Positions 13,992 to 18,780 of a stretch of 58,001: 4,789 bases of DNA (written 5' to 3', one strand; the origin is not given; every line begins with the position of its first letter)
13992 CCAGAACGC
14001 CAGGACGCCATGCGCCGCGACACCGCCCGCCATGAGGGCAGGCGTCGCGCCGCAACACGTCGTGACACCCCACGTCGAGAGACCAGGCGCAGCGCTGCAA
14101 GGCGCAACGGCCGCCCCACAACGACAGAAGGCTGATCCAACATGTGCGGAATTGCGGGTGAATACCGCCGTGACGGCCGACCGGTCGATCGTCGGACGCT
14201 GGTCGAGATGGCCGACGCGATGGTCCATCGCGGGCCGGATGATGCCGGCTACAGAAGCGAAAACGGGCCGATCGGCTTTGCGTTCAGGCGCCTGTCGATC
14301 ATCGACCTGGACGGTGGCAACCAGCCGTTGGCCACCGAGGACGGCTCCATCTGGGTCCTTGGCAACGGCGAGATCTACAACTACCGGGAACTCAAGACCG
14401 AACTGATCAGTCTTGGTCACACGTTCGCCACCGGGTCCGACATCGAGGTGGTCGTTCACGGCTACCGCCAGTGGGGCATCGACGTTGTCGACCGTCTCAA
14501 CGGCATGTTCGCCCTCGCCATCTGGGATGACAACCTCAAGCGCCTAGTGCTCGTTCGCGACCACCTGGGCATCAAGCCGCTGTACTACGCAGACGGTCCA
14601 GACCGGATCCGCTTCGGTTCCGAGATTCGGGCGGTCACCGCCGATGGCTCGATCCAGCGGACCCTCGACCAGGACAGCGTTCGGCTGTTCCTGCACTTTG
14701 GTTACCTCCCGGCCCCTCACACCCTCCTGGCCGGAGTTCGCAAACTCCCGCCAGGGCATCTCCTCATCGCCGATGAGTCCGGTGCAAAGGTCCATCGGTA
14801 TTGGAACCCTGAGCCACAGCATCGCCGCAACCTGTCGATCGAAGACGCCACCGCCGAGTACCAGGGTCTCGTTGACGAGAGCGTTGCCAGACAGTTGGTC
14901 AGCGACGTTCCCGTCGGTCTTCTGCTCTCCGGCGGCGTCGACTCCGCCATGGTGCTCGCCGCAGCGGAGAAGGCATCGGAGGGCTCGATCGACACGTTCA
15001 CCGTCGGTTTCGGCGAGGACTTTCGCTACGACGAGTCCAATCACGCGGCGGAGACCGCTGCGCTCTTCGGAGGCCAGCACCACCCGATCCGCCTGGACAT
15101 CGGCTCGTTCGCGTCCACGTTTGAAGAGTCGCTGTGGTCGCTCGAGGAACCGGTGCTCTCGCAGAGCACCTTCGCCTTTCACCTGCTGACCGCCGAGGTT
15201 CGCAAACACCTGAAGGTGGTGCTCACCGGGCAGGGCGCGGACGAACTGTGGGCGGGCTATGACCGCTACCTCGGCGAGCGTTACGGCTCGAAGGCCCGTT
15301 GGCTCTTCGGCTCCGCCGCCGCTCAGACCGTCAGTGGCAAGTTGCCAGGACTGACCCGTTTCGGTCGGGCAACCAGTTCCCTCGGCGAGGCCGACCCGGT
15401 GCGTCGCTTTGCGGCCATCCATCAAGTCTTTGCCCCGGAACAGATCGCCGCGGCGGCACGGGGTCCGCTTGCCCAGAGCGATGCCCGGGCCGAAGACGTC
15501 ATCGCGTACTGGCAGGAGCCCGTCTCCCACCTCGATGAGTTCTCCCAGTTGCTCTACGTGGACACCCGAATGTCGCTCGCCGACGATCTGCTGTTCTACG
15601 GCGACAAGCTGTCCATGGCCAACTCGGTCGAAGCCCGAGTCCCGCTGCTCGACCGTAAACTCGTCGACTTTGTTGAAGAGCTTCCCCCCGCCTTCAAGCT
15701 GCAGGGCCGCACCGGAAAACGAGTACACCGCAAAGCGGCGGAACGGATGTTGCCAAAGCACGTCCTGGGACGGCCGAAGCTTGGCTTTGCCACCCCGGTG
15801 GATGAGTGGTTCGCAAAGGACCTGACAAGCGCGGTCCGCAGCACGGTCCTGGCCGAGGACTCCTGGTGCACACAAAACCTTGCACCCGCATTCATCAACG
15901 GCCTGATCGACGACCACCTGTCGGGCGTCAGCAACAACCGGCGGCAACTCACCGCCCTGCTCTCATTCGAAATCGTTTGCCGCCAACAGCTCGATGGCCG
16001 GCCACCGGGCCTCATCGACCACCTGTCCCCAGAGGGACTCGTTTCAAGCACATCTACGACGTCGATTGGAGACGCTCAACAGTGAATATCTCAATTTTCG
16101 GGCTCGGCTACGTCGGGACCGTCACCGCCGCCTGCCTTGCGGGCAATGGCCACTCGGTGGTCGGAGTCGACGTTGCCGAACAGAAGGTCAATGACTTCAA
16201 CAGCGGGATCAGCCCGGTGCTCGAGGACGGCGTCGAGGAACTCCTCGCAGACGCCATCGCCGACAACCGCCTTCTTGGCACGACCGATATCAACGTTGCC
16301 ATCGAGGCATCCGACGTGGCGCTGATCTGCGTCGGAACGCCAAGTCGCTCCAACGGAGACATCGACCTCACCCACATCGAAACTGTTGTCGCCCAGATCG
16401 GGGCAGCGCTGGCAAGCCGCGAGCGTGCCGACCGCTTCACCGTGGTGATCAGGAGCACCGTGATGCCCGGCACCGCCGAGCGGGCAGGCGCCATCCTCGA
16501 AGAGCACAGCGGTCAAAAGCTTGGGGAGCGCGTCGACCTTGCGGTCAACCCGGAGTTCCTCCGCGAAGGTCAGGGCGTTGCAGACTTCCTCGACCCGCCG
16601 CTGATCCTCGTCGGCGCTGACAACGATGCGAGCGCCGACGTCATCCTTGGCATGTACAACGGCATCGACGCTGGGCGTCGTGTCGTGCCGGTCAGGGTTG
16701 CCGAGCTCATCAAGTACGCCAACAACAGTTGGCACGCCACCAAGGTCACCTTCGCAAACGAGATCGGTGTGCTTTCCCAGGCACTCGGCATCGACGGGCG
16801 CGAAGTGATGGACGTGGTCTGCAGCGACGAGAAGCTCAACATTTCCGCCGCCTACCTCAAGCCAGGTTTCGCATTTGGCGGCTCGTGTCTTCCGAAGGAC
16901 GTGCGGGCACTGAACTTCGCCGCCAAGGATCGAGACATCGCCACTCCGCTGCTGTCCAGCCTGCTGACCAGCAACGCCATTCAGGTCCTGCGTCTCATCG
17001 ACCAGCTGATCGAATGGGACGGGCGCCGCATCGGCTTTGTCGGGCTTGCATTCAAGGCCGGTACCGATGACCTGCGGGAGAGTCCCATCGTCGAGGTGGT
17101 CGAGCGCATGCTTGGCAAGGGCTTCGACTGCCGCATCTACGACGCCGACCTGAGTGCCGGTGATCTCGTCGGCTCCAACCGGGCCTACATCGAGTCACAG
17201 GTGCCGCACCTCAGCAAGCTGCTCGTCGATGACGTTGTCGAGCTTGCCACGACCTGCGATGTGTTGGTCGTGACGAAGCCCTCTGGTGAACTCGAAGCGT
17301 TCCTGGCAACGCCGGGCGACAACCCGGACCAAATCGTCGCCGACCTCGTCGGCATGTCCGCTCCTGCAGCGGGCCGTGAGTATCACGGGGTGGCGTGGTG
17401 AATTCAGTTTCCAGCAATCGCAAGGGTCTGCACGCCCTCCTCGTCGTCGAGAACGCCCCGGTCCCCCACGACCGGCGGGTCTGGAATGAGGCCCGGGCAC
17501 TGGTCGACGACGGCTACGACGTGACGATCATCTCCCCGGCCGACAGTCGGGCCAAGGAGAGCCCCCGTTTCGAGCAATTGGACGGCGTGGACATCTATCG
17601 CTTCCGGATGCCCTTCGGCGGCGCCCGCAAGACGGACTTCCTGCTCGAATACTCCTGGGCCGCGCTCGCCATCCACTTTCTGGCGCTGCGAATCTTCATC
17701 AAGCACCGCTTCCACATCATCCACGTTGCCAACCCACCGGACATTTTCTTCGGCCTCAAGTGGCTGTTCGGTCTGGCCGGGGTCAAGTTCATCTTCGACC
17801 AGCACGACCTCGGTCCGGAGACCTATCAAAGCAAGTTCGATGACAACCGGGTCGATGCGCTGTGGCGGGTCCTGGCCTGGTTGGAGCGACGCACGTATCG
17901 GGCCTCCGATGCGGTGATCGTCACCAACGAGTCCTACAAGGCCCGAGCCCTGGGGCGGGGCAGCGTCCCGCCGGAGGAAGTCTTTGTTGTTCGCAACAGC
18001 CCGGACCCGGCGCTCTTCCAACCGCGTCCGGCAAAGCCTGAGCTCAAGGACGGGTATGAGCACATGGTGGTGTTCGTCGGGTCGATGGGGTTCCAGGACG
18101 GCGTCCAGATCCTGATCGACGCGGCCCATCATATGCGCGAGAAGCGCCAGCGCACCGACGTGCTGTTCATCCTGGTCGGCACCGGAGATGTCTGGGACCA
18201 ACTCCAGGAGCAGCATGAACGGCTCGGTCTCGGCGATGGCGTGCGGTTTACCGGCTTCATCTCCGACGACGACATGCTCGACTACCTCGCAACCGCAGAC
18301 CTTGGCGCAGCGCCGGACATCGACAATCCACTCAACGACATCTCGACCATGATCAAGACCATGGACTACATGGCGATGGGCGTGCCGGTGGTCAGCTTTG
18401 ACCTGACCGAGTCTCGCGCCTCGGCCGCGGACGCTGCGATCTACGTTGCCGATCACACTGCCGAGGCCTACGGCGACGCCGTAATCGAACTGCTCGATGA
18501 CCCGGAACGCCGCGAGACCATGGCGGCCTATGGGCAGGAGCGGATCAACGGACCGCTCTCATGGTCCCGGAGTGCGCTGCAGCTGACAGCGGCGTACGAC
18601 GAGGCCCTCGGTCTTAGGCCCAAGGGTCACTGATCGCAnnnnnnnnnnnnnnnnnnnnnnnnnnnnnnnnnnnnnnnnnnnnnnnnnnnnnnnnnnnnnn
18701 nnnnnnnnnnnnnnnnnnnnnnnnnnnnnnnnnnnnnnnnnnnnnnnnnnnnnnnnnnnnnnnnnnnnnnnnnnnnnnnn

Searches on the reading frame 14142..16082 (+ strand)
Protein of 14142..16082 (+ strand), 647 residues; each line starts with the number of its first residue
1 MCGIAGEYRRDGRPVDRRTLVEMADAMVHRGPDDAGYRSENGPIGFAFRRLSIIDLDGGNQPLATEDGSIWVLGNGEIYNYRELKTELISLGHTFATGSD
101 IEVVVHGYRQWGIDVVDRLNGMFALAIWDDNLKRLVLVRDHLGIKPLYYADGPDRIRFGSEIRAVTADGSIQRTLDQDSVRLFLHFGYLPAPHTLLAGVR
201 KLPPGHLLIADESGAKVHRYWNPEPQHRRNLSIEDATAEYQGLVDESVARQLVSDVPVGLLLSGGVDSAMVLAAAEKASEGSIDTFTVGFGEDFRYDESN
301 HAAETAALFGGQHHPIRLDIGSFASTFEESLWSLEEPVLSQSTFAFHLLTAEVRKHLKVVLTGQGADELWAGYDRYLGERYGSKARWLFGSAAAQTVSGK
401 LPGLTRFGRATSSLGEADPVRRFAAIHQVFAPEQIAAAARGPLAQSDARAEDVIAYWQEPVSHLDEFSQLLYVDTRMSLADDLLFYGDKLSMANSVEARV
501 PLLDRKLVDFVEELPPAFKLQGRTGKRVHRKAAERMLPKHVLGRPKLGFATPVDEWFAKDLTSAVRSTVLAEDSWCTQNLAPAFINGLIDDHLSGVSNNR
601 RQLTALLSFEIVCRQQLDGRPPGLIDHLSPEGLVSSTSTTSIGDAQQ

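Call 12: search_protein_families(library=pfam, proteins=[window:14142-16082:+], max_evalue=0.001)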
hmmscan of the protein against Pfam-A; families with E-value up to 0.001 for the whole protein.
window:14142-16082:+ (647 aa): 3 families
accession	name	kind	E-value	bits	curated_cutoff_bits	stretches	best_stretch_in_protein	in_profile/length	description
PF00733.27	Asn_synthase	-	2.5e-82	277.8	21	1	241-611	3-351/354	Asparagine synthase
PF13537.11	GATase_7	-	5.6e-44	149.5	25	1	49-166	2-122/123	Glutamine amidotransferase domain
PF13522.11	GATase_6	-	1.1e-35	122.9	27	1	32-161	1-130/130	Glutamine amidotransferase domain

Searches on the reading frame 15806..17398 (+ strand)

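Call 12: search_protein_families(library=pfam, proteins=[window:15806-17398:+], max_evalue=0.001)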
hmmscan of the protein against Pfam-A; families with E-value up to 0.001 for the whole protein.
window:15806-17398:+ (531 aa): 3 families
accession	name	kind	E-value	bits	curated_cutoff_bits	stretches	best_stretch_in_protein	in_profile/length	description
PF03721.20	UDPG_MGDP_dh_N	-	1.5e-51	175.1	27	1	94-277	2-181/187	UDP-glucose/GDP-mannose dehydrogenase family, NAD binding domain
PF00984.24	UDPG_MGDP_dh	-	2.9e-27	95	25.4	1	298-390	2-92/94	UDP-glucose/GDP-mannose dehydrogenase family, central domain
PF03720.21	UDPG_MGDP_dh_C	-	4.5e-10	40.3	30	1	412-498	3-79/103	UDP-glucose/GDP-mannose dehydrogenase family, UDP binding domain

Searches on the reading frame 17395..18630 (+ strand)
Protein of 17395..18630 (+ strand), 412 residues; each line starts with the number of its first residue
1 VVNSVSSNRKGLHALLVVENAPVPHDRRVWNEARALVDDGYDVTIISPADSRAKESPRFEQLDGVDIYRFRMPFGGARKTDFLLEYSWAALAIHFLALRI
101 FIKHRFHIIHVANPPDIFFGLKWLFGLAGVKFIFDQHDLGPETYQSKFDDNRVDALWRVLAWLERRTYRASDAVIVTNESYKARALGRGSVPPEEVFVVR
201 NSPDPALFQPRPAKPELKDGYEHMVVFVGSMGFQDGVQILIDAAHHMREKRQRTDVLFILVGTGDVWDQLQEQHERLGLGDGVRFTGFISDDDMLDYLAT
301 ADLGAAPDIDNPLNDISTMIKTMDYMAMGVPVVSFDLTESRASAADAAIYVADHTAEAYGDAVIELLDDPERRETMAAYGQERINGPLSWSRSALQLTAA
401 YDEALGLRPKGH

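Call 12: search_protein_families(library=pfam, proteins=[window:17395-18630:+], max_evalue=0.001)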
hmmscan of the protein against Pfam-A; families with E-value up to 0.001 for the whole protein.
window:17395-18630:+ (412 aa): 5 families
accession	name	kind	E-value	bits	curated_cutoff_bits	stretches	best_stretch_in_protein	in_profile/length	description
PF13692.12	Glyco_trans_1_4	-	4.2e-25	89.1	27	1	223-369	2-142/142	Glycosyl transferases group 1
PF13579.12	Glyco_trans_4_4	-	1.7e-21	77.6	29.7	1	27-201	5-157/158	Glycosyl transferase 4-like domain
PF00534.26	Glycos_transf_1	-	5.4e-21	75.3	26.4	1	216-383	9-172/172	Glycosyl transferases group 1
PF13439.12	Glyco_transf_4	-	1.5e-19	71.1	28.5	1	27-204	6-167/170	Glycosyltransferase Family 4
PF13524.12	Glyco_trans_1_2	-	1.5e-06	28.6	25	1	254-396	13-141/144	Glycosyl transferase-like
